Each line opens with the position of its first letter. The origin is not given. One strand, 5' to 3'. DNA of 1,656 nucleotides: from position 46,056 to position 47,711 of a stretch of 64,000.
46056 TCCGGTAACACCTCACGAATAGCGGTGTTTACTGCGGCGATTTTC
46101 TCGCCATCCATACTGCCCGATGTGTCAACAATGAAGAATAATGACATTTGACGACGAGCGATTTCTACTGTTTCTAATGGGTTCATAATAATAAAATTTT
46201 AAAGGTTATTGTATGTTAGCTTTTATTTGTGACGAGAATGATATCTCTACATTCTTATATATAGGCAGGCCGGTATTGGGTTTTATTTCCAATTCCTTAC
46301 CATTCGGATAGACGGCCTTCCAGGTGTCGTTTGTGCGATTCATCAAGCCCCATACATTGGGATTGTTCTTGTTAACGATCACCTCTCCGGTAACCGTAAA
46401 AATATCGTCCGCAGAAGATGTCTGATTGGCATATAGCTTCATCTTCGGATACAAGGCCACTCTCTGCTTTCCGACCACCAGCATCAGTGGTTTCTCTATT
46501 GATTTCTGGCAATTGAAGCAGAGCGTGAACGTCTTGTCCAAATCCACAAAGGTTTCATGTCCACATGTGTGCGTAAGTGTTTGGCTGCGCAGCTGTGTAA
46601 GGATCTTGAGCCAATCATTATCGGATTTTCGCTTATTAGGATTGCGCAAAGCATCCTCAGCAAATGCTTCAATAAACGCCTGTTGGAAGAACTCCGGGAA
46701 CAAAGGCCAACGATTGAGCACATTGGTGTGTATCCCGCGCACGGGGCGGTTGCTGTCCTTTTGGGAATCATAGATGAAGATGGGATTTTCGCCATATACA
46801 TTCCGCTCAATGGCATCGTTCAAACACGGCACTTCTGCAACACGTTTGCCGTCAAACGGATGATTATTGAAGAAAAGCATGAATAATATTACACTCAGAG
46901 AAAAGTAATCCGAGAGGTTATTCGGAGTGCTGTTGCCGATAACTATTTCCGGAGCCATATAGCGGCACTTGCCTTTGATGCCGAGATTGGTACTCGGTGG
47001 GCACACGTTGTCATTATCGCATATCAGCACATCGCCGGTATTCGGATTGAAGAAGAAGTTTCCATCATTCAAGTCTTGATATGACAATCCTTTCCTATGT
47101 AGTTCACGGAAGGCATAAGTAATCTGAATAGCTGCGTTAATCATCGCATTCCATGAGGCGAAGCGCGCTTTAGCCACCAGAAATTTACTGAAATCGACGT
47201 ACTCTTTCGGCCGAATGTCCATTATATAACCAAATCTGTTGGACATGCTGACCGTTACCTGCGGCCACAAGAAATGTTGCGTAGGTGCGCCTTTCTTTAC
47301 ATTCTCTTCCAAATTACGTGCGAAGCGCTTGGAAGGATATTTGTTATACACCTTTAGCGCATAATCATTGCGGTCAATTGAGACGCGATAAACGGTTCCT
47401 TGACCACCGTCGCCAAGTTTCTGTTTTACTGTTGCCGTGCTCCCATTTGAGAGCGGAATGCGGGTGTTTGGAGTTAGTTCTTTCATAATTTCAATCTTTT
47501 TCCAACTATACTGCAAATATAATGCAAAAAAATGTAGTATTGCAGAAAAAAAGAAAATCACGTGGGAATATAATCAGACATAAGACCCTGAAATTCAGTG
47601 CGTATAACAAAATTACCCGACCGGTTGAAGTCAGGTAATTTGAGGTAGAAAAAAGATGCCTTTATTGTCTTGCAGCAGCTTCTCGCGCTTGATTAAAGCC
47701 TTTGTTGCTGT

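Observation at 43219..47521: TerY-P-type phosphorylation triad extended to a five-gene operon with a two-TM protein and a lipoprotein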

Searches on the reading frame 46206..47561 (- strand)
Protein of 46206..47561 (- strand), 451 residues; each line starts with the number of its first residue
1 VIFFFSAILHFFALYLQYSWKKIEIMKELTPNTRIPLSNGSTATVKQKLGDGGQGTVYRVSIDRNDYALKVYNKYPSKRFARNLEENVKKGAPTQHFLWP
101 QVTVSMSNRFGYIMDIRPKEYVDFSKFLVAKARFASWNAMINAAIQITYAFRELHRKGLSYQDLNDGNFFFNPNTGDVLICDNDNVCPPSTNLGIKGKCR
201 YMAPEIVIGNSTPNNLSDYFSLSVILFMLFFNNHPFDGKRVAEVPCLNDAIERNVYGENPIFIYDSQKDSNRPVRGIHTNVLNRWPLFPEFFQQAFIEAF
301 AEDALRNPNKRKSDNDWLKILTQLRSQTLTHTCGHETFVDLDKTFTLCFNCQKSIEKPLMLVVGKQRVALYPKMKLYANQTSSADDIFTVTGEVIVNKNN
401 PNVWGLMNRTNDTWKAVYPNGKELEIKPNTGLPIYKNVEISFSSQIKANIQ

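Call 3: search_protein_families(library=pfam, proteins=[window:46206-47561:-], max_evalue=0.01)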
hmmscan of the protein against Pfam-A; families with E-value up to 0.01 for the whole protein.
window:46206-47561:- (451 aa): 3 families
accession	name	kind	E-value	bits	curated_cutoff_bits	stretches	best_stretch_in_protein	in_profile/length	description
PF00069.31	Pkinase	-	1.8e-16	60.8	31.7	1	44-241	2-202/263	Protein kinase domain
PF07714.23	PK_Tyr_Ser-Thr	-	4.6e-05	23.3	23.1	1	45-243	3-212/258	Protein tyrosine and serine/threonine kinase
PF13095.12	FTA2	-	5.6e-05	23.3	30.2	1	46-87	27-68/214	Kinetochore Sim4 complex subunit FTA2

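Call 4: search_protein_families(library=padloc, proteins=[window:46206-47561:-], max_evalue=0.01)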
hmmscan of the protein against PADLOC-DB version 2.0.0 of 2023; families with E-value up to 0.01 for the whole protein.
window:46206-47561:- (451 aa): 16 families
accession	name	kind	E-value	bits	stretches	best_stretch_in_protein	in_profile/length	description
PDLC04047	PD-T4-6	-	8.3e-13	46.1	1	45-243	14-219/327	-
PDLC04053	PD-T4-6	-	6.6e-11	40.2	1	44-243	12-218/311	-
PDLC04138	mad6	-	1.2e-10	39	1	126-240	141-260/659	mads_6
PDLC04042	PD-T4-6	-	1.3e-08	32.9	1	44-244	12-220/292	-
PDLC04054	PD-T4-6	-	7.1e-07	26.9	1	44-239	13-216/347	-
PDLC04057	PD-T4-6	-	1.2e-06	25.9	1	45-241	12-215/443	-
PDLC01088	C3a189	-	9.2e-06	22.4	1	193-241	166-213/840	kinase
PDLC04048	PD-T4-6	-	2.3e-05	21.9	1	45-240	14-216/354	-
PDLC04043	PD-T4-6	-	3.4e-05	21.1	1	197-244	178-225/452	-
PDLC04061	PD-T4-6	-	0.00024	18.7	1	195-242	183-229/510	-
PDLC04039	PD-T4-6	-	0.00029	18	1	46-243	19-222/458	-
PDLC04064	PD-T4-6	-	0.00041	17.4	1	146-244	127-228/369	-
PDLC04040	PD-T4-6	-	0.00071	16.4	1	128-242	93-211/547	-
PDLC04050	PD-T4-6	-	0.00073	16.5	1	49-242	71-272/480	-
PDLC04041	PD-T4-6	-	0.0039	14.5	1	45-240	32-238/443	-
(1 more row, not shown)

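Call 5: search_protein_families(library=ncbifam, proteins=[window:46206-47561:-], max_evalue=0.1)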
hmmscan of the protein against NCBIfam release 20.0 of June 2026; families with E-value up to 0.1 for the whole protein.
window:46206-47561:- (451 aa): 5 families
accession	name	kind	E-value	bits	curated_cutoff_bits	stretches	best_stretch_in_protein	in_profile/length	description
NF047741.1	antiphage_MADS6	equivalog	3.8e-08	32.3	460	2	40-83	494-538/612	methylation-associated defense system protein kinase MAD6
NF038150.1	lanthi_synth_IV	equivalog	0.00026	19.4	650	1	135-236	295-396/851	class IV lanthionine synthetase LanL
NF033483.0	PknB_PASTA_kin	equivalog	0.0006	19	450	1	134-243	103-215/563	Stk1 family PASTA domain-containing Ser/Thr kinase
NF058632.1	SerThrKinPrkT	equivalog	0.0091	15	280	1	42-170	22-149/322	serine/threonine protein kinase PrkT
NF038151.1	lanthi_synth_III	equivalog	0.041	12.2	575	1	139-255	337-448/833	class III lanthionine synthetase LanKC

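Call 18: find_homologous_proteins(query=window:46206-47486:-, max_evalue=1e-10)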
Query window:46206-47486:- (426 aa): 6012 proteins with E <= 1e-10 among 8000 candidates; the best 120 are listed.
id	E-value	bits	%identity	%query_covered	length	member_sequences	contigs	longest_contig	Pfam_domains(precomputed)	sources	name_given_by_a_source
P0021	4.9e-264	894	89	100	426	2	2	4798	PF00069.32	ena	-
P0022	4.6e-258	874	86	100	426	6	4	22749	PF13095.13,PF00069.32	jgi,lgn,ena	-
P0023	1.2e-256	869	85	100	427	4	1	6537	PF00069.32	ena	-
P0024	2.5e-256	868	85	100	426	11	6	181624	PF00069.32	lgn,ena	-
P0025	4.8e-253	857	82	100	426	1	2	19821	PF00069.32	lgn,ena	-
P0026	1.4e-251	853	83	100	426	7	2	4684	PF00069.32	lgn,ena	-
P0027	1.5e-249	846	82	100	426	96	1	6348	PF00069.32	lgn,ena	-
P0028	6.2e-241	817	78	100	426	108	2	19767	PF00069.32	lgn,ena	-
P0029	5.8e-209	712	85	80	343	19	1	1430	PF00069.32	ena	-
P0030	6.1e-199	679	66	98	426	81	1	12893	PF07714.24,PF00069.32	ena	-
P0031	7.3e-196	669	66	98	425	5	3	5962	PF00069.32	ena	-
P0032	1.7e-195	668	66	98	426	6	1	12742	PF07714.24,PF00069.32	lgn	-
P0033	1.7e-191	655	87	73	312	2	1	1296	PF00069.32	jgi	jgi:serine/threonine protein kinase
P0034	3.9e-189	647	63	98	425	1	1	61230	PF00069.32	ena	-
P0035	6.3e-189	646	64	98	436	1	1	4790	PF00069.32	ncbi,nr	ncbi:MAG: serine/threonine-protein kinase [Paludibacteraceae bacterium]|nr:serine/threonine-protein 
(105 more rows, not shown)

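Call 20: find_related_loci(query=A1, collection=genome_contigs, flank=10000)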
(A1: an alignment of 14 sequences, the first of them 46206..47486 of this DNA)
Query A1 (426 aa) in genome_contigs; peptide patterns used: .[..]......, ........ (x = any residue, [..] = any of these).
599 stretches matched a pattern (row limit reached: there are more); 593 encode a relative of the query (tblastn E <= 1e-3); the best 80 are kept; 80 distinct loci.
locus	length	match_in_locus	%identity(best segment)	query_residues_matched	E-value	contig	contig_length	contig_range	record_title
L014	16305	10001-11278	78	1-426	0e+0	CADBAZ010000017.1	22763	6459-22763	MAG: uncultured Bacteroidales bacterium isolate RUG13802 genome assembly, contig: RUG13802_asm_17, whole genome shotgun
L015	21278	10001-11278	79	1-426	0e+0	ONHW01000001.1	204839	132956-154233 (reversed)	uncultured Bacteroidales bacterium isolate RUG324 genome assembly, contig: scaffold_16, whole genome shotgun sequence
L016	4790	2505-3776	63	1-425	0e+0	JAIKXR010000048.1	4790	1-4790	MAG: Paludibacteraceae bacterium isolate RUI460 k141_5087617_flag=1_multi=7.9849_len=4790, whole genome shotgun sequence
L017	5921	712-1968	57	1-420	2e-171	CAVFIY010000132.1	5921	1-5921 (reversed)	Bacteroides uniformis isolate H07611-L1_cleanbin_000020 genome assembly, contig: Spades_H07611-L1_contig_6973, whole gen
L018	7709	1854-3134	54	1-425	1e-160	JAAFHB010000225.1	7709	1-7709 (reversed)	MAG: Mariniphaga sp. isolate Bin2_8 scaffold_3260, whole genome shotgun sequence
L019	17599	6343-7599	53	1-419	1e-159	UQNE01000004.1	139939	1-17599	uncultured Bacteroidales bacterium isolate UMGS451 genome assembly, contig: NODE_17_length_139939_cov_30.540369, whole g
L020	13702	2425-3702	56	1-425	4e-159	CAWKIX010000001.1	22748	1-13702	MAG: uncultured Prolixibacteraceae bacterium isolate MFD01721.bin.2.31 genome assembly, contig: contig_12429, whole geno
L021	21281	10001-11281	55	1-425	2e-157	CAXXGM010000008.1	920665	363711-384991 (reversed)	MAG: Prolixibacteraceae bacterium isolate 74b81337-1c5f-4d61-b3f6-82e288d0e1f7 genome assembly, contig: contig_8, whole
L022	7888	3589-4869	53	1-425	9e-155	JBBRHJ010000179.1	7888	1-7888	MAG: Bacteroidales bacterium isolate Co_metawrap_2699 Cmw_2699_k141_20164195_length_7888_cov_7.9928, whole genome shotgu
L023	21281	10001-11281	55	1-425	2e-161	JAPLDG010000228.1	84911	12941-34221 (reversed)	MAG: Bacteroidetes bacterium isolate LacPavin_0419_WC70L_MAG_45_7 LacPavin_0419_WC70L_scaffold_87905, whole genome shotg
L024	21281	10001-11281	47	1-425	4e-134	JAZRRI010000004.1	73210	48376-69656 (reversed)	MAG: Bacteroidaceae bacterium isolate T1900045355_YK20190045.MAGScoT_cleanbin_000035 SGB_6786_k141_832764, whole genome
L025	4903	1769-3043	49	2-421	1e-133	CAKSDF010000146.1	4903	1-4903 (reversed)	MAG: uncultured Eubacteriales bacterium isolate REFINED_METABAT215_TOP10_CONTIGS_1500_ASSEMBLY_K77_MERGED__Hadza_MoBio_h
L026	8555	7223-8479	47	9-421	2e-129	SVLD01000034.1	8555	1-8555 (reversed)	MAG: Oscillospiraceae bacterium isolate SIG478 NODE_36684_length_8555_cov_2.606194, whole genome shotgun sequence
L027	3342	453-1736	48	1-421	3e-133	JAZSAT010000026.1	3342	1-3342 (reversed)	MAG: Eubacteriales bacterium isolate T1900044932_TS20190398.MAGScoT_cleanbin_000007 SGB_3427_k141_1119513, whole genome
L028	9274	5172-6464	46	1-425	2e-128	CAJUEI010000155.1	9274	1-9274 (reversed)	MAG TPA_asm: uncultured Lachnospiraceae bacterium isolate MGBC128194 genome assembly, contig: MGBC128194.155, whole geno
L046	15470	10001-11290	44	1-426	1e-122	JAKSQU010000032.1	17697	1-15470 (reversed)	MAG: Ruminococcus sp. isolate Horse_feces237 MAG237_32, whole genome shotgun sequence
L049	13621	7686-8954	45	1-419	6e-122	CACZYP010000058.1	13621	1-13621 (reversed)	MAG: uncultured Ruminococcus sp. isolate RUG13064 genome assembly, contig: RUG13064_asm_58, whole genome shotgun sequenc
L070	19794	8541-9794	44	1-425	7e-116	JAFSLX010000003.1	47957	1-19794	MAG: Bacteroidales bacterium isolate RGIG3262 Goat_Reticulum-3__c57, whole genome shotgun sequence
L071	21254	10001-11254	45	1-425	8e-116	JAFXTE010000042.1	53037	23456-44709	MAG: Bacteroidales bacterium isolate RGIG6723 Sheep_Rumen-2__c1806, whole genome shotgun sequence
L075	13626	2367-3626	42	1-425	1e-114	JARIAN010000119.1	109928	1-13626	MAG: Phocaeicola sp. isolate cluster1_bin.70 k127_401946, whole genome shotgun sequence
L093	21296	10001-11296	44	1-425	7e-117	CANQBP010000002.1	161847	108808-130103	MAG: uncultured Clostridia bacterium isolate Lapin-002__bin115 genome assembly, contig: Lapin-002__NODE_73_length_161847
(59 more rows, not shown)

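Call 29: search_protein_families(library=pfam, proteins=[L022:6550-7758:+, L024:9624-9986:+, L046:8726-9328:+, L015:13977-14525:+, L093:14977-15990:+, L070:15925-17325:+, L071:14806-15696:+, L049:6786-7460:+, L075:5688-6788:+], max_evalue=0.01)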
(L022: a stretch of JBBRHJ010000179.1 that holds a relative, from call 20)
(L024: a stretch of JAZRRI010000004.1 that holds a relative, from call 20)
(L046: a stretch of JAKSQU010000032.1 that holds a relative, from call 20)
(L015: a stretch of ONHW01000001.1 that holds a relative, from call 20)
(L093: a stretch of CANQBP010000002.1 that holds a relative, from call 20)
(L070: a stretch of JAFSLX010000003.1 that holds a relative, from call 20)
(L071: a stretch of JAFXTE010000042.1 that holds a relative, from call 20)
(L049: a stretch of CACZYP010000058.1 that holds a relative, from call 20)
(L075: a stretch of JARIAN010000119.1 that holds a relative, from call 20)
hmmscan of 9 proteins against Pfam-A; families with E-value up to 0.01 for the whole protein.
L022:6550-7758:+ (402 aa): 1 family
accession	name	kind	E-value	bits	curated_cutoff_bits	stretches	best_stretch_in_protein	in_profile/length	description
PF14903.11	WG_beta_rep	-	5.3e-59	196.3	25.6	6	367-399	1-33/35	WG containing repeat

L024:9624-9986:+ (120 aa): 4 families
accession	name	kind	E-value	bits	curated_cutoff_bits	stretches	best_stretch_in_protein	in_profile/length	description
PF15616.11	TerY_C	-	1.5e-10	41.7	28.4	1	59-114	64-123/129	TerY-C metal binding domain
PF21344.3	Zn_ribbon_LysW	-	2.1e-05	24.5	27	1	79-115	2-41/46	Alpha-aminoadipate carrier protein LysW-like, globular domain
PF24460.1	DUF7575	-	0.00068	19.4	28.5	0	95-106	3-14/28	Domain of unknown function (DUF7575)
PF09723.15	Zn_ribbon_8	-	0.0023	18.4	34.4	0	78-105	6-37/41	Zinc ribbon domain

L046:8726-9328:+ (200 aa): 1 family
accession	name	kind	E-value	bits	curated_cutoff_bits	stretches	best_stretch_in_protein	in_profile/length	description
PF02342.23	TerD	-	1e-67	227.7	25.3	1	1-199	1-187/187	TerD domain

L015:13977-14525:+ (182 aa): 0 families

L093:14977-15990:+ (337 aa): 1 family
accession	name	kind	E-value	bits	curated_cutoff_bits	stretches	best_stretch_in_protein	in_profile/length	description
PF01841.26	Transglut_core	-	3.6e-10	40.5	23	1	108-206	9-103/108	Transglutaminase-like superfamily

L070:15925-17325:+ (466 aa): 1 family
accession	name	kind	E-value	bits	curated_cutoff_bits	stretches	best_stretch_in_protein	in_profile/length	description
PF04055.27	Radical_SAM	-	7.3e-17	62.5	29.5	1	91-231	2-139/166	Radical SAM superfamily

L071:14806-15696:+ (296 aa): 1 family
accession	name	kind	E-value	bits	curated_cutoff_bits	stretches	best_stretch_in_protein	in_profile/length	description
PF01471.23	PG_binding_1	-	3e-19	69.4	23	2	145-206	2-57/57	Putative peptidoglycan binding domain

L049:6786-7460:+ (224 aa): 0 families

L075:5688-6788:+ (366 aa): 0 families

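Call 41: search_protein_families(library=phrogs, proteins=[window:46206-47486:-], max_evalue=0.01)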
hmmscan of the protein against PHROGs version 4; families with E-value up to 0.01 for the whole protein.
window:46206-47486:- (426 aa): 1 family
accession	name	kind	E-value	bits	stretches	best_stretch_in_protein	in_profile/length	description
phrog_2361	-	other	5.1e-07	30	1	23-223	20-226/415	serine-threonine kinase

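Call 43: search_solved_structures(query=window:46206-47486:-, max_evalue=0.001)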
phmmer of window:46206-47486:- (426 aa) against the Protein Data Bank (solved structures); distinct sequences matched with E-value up to 0.001: 159 (the best 60 are shown).
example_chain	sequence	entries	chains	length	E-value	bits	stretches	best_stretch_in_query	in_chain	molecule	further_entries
8tzc_A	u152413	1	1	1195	5.3e-06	28.6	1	23-205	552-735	Leucine-rich repeat serine/threonine-protein kinase 2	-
4rlo_A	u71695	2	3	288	5.9e-06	28.4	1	120-215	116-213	Ribosomal protein S6 kinase beta-1 | p70S6K1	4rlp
4l3j_A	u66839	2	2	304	6.5e-06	28.3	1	120-215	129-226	RPS6KB1 protein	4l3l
8txz_A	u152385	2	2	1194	7.2e-06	28.1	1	23-205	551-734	Leucine-rich repeat serine/threonine-protein kinase 2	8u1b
9dmi_A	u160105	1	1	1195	7.2e-06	28.1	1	23-205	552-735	Leucine-rich repeat serine/threonine-protein kinase 2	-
6vp8_A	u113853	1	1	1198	7.2e-06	28.1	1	23-205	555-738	Leucine-rich repeat serine/threonine-protein kinase 2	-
6vno_A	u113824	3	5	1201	7.3e-06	28.1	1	23-205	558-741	Leucine-rich repeat serine/threonine-protein kinase 2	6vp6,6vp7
8fo7_C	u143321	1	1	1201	7.3e-06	28.1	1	23-205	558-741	Leucine-rich repeat serine/threonine-protein kinase 2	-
8smc_C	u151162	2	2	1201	7.3e-06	28.1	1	23-205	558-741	non-specific serine/threonine protein kinase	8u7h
3a60_A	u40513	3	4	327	7.8e-06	28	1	120-215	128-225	Ribosomal protein S6 kinase beta-1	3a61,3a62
3we4_A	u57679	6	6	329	8e-06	28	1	120-215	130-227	Ribosomal protein S6 kinase beta-1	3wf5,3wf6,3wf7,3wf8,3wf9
7n91_A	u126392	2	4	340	8.6e-06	27.9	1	120-215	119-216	Ribosomal protein S6 kinase beta-1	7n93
4l45_A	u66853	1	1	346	8.8e-06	27.9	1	120-215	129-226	RPS6KB1 protein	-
4l43_A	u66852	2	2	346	8.8e-06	27.9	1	120-215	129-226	RPS6KB1 protein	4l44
4l46_A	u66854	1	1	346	8.8e-06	27.9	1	120-215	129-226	RPS6KB1 protein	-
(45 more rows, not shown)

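Call 63: predict_structure(alignment_id=A4)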
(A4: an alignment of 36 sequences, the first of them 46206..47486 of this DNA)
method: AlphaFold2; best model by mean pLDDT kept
length: 426 residues; sequences in the alignment: 36
mean_pLDDT: 92.1   pTM: 0.92
mean pLDDT of the five models: 92.1, 87.1, 85.8, 84.5, 83.4
residues with pLDDT >= 90: 320; 70-90: 99; 50-70: 7; < 50: 0
segments of 3 or more residues with pLDDT < 50: none
pLDDT, mean of each block of 10 residues (from residue 1): 88 94 85 94 92 91 93 92 89 94 94 98 97 90 95 90 82 83 90 96 96 88 87 90 83 92 94 93 95 97 95 92 94 93 95 91 96 90 96 95 93 94 96
secondary structure, 60 per line:
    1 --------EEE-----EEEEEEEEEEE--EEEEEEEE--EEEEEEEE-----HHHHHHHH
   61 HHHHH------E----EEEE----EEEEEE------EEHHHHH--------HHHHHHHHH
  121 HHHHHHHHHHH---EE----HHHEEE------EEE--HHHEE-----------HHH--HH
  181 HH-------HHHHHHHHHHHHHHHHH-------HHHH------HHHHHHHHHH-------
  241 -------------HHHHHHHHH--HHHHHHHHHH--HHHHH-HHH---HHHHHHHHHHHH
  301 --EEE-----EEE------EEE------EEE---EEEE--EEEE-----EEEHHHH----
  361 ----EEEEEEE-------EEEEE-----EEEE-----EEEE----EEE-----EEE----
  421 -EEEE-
elements in order: E9-11 E17-27 E30-37 E40-47 H53-65 E77-80 E85-90 H99-103 H112-131 E144-146 E153-155 H179-182 H190-206 H214-217 H224-233 H254-262 H265-274 H277-281 H289-300 E303-305 E311-313 E320-322 E329-331 E335-338 E341-344 E350-352 H353-356 E365-371 E379-383 E389-392 E398-401 E406-408 E414-416 E422-425

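Call 66: fold_search(model_id=the predicted structure, library=pdb)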
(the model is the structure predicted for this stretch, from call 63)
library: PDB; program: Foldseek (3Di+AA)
matches with E <= 10: 2000; with E <= 0.001: 1999
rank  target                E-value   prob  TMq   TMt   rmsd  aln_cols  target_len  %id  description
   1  2vz6_B                7.1e-12  1.00  0.45  0.63   6.0       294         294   17  Structure of human calcium calmodulin dependent protein kinase type II alpha (CAMK2A) in complex with Indirubin E804 (released 2008-08-26)
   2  4cfn_C                1.1e-11  1.00  0.46  0.63   6.5       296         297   16  Structure-based design of C8-substituted O6-cyclohexylmethoxyguanine CDK1 and 2 inhibitors. (released 2013-12-18)
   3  7ujr_A                1.4e-11  1.00  0.45  0.68   5.9       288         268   18  Cocrystal structure of human CaMKII-alpha (CAMK2A)kinase domain and GluN2B (released 2022-04-13)
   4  2bdw_A                1.5e-11  1.00  0.46  0.61   4.4       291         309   18  Crystal Structure of the Auto-Inhibited Kinase Domain of Calcium/Calmodulin Activated Kinase II (released 2005-12-13)
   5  6x5g_A                1.5e-11  1.00  0.44  0.67   5.9       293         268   18  Cocrystal structure of human CaMKII-alpha (CAMK2A)kinase domain and LRRC7 inhibitory domain (released 2020-12-23)
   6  5u6y_A                1.6e-11  1.00  0.45  0.42   6.0       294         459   18  Pseudo-atomic model of the CaMKIIa holoenzyme. (released 2017-06-21)
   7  3kk8                  1.7e-11  1.00  0.44  0.63   5.8       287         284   17  CaMKII Substrate Complex A (released 2010-02-09)
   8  9qcv_K                1.7e-11  1.00  0.46  0.64   6.6       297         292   18  Cryo-EM structure of CAK-CDK2-cyclin A2 bound to AMP-PNP (released 2025-10-15)
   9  6bab_A                1.7e-11  1.00  0.46  0.65   5.5       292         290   16  The structure of human CamKII with bound inhibitor (released 2017-11-29)
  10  8xfy_A                1.8e-11  1.00  0.44  0.62   5.7       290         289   18  The Crystal Structure of RSK2 from Biortus. (released 2024-03-06)
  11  4krc_A                1.9e-11  1.00  0.47  0.64   5.0       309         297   16  Crystal Structure of Pho85-Pcl10-ATP-gamma-S Complex (released 2013-09-18)
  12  2bdw_B                2.4e-11  1.00  0.48  0.64   3.8       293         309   17  Crystal Structure of the Auto-Inhibited Kinase Domain of Calcium/Calmodulin Activated Kinase II (released 2005-12-13)
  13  5ig1_A                2.5e-11  1.00  0.49  0.67   3.6       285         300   18  Crystal structure of S. rosetta CaMKII kinase domain (released 2016-03-23)
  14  5fg8_A                2.8e-11  1.00  0.46  0.70   5.6       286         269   18  Drosophila CaMKII-wt in complex with a fragment of the Eag potassium channel and Mg2+/ADP (released 2016-12-28)
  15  9axx_D                3.3e-11  1.00  0.50  0.75   4.6       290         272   18  Crystal structure of BRAF/MEK1 complex with NST-628 and an active RAF dimer (released 2024-04-17)
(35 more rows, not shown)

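Call 75: find_related_loci(query=A1, collection=viral_contigs, flank=8000)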
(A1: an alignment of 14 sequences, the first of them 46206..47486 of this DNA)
Query A1 (426 aa) in viral_contigs; peptide patterns used: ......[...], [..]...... (x = any residue, [..] = any of these).
159 stretches matched a pattern; 9 encode a relative of the query (tblastn E <= 1e-3); 9 distinct loci.
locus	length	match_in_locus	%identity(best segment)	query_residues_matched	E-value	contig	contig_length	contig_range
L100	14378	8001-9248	46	3-423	4e-121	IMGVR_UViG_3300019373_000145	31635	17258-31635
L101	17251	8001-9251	45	1-423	5e-116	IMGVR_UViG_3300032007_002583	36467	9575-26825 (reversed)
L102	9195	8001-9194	46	1-404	9e-114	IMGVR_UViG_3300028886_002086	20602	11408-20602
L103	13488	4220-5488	50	4-421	3e-127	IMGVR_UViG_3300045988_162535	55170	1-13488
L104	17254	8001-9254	41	1-425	8e-98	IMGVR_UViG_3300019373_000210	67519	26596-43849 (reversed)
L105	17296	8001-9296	39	1-424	2e-96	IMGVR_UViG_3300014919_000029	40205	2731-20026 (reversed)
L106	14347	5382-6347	42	98-419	3e-85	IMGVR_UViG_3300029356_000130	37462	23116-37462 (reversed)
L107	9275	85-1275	33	24-419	6e-72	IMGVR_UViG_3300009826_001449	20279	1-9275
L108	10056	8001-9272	48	3-425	8e-123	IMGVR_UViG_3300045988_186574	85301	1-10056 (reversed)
